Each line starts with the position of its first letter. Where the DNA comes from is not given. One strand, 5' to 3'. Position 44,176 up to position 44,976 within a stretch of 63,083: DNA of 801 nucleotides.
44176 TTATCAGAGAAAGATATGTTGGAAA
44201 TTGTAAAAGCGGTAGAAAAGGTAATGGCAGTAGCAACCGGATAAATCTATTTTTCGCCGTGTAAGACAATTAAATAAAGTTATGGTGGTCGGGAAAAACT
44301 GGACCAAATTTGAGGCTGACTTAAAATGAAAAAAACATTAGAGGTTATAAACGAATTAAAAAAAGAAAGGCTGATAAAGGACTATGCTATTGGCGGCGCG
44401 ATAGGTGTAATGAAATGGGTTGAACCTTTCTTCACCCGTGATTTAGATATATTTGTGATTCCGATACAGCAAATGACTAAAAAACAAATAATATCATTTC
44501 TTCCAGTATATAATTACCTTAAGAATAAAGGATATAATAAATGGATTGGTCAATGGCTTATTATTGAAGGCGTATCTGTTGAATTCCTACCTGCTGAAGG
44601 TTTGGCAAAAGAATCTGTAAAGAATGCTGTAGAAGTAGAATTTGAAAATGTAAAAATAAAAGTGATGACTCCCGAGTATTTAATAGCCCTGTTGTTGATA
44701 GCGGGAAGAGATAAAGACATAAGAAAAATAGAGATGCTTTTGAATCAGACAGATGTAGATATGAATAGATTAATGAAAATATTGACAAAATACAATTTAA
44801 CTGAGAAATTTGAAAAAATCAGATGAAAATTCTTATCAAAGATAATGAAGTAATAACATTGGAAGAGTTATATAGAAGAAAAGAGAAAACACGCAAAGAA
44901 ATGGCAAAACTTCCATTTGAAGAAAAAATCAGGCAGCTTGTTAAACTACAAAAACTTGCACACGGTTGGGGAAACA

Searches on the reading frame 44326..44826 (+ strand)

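Call 12: search_protein_families(library=pfam, proteins=[window:44326-44826:+], max_evalue=0.01)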
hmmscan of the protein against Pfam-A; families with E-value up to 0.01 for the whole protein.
window:44326-44826:+ (166 aa): 2 families
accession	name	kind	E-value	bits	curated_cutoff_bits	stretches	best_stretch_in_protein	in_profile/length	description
PF09970.15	DUF2204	-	4.7e-06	26.8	20.3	1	5-143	6-149/181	Nucleotidyl transferase of unknown function (DUF2204)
PF19502.5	DUF6036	-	0.004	17.4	23.6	1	51-156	48-136/164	Nucleotidyltransferase of unknown function (DUF6036)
